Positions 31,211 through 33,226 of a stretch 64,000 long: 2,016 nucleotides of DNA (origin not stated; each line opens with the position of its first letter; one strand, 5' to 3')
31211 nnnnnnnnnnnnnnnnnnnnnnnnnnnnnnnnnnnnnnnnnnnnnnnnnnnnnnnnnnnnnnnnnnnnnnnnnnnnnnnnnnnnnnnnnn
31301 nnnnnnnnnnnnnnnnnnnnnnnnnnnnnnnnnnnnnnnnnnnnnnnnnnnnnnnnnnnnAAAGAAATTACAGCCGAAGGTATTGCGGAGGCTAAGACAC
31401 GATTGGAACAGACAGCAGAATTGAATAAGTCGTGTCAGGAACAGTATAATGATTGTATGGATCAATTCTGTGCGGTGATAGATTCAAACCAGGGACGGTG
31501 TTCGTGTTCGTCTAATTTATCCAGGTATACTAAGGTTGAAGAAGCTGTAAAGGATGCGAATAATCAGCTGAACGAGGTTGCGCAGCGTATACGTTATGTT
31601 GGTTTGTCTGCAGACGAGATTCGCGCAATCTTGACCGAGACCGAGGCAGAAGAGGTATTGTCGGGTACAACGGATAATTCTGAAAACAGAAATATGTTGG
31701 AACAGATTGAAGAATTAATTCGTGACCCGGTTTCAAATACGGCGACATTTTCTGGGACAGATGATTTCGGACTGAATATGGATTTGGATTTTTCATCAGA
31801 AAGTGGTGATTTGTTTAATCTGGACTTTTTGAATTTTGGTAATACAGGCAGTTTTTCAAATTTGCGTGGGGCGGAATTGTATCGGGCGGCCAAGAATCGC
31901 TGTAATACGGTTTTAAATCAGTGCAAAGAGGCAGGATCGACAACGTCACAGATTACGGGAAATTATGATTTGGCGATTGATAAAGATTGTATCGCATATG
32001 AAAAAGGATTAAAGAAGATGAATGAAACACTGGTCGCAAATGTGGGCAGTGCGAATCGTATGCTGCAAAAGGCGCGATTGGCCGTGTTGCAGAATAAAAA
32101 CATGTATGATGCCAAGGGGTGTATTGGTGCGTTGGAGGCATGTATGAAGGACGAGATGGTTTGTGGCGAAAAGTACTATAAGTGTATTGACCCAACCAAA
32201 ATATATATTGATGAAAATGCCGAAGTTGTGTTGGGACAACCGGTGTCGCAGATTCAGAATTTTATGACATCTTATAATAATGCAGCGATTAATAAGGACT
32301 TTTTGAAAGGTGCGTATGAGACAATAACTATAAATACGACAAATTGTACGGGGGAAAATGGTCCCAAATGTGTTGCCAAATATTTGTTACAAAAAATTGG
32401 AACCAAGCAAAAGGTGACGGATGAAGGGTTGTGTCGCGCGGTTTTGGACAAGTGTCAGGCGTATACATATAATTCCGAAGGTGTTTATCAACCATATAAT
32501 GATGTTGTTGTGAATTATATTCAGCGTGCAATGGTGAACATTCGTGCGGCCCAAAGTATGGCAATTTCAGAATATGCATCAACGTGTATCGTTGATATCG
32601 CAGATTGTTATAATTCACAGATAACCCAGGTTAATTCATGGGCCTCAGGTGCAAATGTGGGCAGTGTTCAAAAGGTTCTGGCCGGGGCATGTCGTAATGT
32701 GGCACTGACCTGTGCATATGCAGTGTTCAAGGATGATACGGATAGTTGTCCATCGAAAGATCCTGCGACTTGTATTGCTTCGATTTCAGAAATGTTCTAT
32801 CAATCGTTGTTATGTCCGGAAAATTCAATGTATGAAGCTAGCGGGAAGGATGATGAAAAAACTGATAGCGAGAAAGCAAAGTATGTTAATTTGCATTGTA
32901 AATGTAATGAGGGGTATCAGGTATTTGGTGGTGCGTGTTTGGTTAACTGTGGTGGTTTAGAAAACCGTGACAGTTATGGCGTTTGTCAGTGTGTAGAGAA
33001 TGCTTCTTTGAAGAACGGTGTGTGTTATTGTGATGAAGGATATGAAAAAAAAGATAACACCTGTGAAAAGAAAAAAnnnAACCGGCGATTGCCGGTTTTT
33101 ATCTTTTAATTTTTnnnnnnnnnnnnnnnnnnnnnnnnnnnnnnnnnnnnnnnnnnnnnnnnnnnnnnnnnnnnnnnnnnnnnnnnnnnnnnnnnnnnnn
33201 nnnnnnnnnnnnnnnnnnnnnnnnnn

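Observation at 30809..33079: Large secreted Cys-rich protein of 756 aa with an EGF-like C-terminal module and an N-terminal A-x-R-S repeat region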

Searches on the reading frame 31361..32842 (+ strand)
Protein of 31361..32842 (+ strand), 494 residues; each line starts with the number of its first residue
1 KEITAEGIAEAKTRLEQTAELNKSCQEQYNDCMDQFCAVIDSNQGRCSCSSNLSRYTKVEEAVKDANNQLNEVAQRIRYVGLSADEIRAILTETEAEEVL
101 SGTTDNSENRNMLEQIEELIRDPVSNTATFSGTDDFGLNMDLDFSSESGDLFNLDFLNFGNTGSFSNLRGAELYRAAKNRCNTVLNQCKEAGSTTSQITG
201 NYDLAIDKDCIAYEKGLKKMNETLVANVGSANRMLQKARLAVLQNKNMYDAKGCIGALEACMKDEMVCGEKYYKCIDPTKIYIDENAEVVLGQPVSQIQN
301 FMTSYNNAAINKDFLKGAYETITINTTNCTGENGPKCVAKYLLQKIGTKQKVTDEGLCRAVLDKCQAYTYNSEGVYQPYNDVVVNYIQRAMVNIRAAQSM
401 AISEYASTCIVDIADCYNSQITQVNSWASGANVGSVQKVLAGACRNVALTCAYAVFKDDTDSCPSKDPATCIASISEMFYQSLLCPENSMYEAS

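Call 33: search_protein_families(library=pfam, proteins=[window:31361-32842:+], max_evalue=10)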
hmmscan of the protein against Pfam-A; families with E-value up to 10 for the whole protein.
window:31361-32842:+ (494 aa): 3 families
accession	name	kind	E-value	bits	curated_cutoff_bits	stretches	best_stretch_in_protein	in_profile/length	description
PF11172.13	DUF2959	-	0.0056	17.3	26.8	1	14-86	19-86/190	Protein of unknown function (DUF2959)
PF10157.14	BORCS6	-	2.1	9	35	0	11-45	30-64/101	BLOC-1-related complex sub-unit 6 C-terminal helix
PF00619.27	CARD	-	3.2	8.3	23.9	0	5-44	36-75/85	Caspase recruitment domain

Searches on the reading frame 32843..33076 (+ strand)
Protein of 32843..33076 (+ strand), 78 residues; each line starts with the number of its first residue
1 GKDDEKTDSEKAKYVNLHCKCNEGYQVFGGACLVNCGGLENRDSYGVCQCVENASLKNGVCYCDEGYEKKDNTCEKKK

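Call 33: search_protein_families(library=pfam, proteins=[window:32843-33076:+], max_evalue=10)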
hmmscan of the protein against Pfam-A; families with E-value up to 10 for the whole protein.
window:32843-33076:+ (78 aa): 9 families
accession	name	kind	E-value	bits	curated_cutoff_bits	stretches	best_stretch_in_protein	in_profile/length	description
PF06247.17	Plasmod_Pvs28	-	0.012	16.1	26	2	16-29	23-37/41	Pvs28 EGF domain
PF23308.1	TSP1_TSH7A-B_C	-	0.025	14.9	27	2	57-67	12-22/40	THS7A/B C-terminal TSP1 domain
PF09064.16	EGF_Tme5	-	0.026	14.9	22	1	58-74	17-33/34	Thrombomodulin like fifth domain, EGF-like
PF25387.1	ADGRF3_N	-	0.036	14.9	31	1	15-61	10-55/60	ADGRF3-like, N-terminal domain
PF01683.23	EB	-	0.14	12.7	24.3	2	49-74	27-52/52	EB module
PF12662.13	cEGF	-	0.18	12.1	26.6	2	18-32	3-19/24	Complement Clr-like EGF-like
PF06954.16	Resistin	-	0.28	12.2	25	1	17-52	41-77/88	Resistin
PF14670.12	FXa_inhibition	-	0.83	10.3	33.4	1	17-26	19-28/36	Coagulation Factor Xa inhibitory site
PF07974.19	EGF_2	-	1.3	9.8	22.1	1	58-68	18-28/32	EGF-like domain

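Call 34: search_solved_structures(query=window:32843-33076:+, max_evalue=10, show_alignments=3)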
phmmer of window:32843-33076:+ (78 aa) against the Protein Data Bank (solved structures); distinct sequences matched with E-value up to 10: 0.

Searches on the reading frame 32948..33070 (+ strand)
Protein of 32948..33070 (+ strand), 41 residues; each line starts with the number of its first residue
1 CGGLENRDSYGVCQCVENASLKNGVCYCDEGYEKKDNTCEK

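Call 66: search_solved_structures(query=A3, max_evalue=10, show_alignments=3)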
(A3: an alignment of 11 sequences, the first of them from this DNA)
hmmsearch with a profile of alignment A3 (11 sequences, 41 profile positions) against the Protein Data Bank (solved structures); distinct sequences matched with E-value up to 10: 39.
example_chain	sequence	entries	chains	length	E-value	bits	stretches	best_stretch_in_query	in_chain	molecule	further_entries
5cwc_A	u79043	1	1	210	0.035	17.2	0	13-22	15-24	Designed helical repeat protein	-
1z1y_A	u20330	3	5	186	0.037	17.2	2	13-40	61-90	ookinete surface protein Pvs25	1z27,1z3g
8trv_A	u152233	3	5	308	0.054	16.6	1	24-40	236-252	Ephrin type-A receptor 2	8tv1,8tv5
8trs_D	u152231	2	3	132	0.069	16.3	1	24-40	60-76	Ephrin type-A receptor 2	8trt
7txw_A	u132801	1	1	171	0.075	16.2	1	24-41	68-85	Ookinete surface protein P25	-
3mbw_A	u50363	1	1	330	0.08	16.1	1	24-40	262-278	Ephrin type-A receptor 2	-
8ezk_A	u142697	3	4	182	0.082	16.1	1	24-41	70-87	25 kDa ookinete surface antigen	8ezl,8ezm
2x10_A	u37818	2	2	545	0.083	16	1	24-40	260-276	EPHRIN TYPE-A RECEPTOR 2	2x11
6azz_A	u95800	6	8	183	0.083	16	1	24-41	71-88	Pfs25 | 25 kDa ookinete surface antigen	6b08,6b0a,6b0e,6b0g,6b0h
6phb_I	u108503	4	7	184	0.083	16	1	24-41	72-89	25 kDa ookinete surface antigen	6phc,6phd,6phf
7f9w_A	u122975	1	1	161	0.11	15.7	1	18-36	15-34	Interleukin-2 receptor subunit alpha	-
2erj_A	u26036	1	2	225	0.11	15.6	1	19-36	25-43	Interleukin-2 receptor alpha chain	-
3mx0_A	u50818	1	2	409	0.12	15.5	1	24-40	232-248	Ephrin type-A receptor 2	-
2b5i_D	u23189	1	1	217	0.14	15.3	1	19-36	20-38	Interleukin-2 receptor alpha chain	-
6yio_B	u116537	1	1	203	0.16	15.2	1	19-36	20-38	Interleukin-2 receptor subunit alpha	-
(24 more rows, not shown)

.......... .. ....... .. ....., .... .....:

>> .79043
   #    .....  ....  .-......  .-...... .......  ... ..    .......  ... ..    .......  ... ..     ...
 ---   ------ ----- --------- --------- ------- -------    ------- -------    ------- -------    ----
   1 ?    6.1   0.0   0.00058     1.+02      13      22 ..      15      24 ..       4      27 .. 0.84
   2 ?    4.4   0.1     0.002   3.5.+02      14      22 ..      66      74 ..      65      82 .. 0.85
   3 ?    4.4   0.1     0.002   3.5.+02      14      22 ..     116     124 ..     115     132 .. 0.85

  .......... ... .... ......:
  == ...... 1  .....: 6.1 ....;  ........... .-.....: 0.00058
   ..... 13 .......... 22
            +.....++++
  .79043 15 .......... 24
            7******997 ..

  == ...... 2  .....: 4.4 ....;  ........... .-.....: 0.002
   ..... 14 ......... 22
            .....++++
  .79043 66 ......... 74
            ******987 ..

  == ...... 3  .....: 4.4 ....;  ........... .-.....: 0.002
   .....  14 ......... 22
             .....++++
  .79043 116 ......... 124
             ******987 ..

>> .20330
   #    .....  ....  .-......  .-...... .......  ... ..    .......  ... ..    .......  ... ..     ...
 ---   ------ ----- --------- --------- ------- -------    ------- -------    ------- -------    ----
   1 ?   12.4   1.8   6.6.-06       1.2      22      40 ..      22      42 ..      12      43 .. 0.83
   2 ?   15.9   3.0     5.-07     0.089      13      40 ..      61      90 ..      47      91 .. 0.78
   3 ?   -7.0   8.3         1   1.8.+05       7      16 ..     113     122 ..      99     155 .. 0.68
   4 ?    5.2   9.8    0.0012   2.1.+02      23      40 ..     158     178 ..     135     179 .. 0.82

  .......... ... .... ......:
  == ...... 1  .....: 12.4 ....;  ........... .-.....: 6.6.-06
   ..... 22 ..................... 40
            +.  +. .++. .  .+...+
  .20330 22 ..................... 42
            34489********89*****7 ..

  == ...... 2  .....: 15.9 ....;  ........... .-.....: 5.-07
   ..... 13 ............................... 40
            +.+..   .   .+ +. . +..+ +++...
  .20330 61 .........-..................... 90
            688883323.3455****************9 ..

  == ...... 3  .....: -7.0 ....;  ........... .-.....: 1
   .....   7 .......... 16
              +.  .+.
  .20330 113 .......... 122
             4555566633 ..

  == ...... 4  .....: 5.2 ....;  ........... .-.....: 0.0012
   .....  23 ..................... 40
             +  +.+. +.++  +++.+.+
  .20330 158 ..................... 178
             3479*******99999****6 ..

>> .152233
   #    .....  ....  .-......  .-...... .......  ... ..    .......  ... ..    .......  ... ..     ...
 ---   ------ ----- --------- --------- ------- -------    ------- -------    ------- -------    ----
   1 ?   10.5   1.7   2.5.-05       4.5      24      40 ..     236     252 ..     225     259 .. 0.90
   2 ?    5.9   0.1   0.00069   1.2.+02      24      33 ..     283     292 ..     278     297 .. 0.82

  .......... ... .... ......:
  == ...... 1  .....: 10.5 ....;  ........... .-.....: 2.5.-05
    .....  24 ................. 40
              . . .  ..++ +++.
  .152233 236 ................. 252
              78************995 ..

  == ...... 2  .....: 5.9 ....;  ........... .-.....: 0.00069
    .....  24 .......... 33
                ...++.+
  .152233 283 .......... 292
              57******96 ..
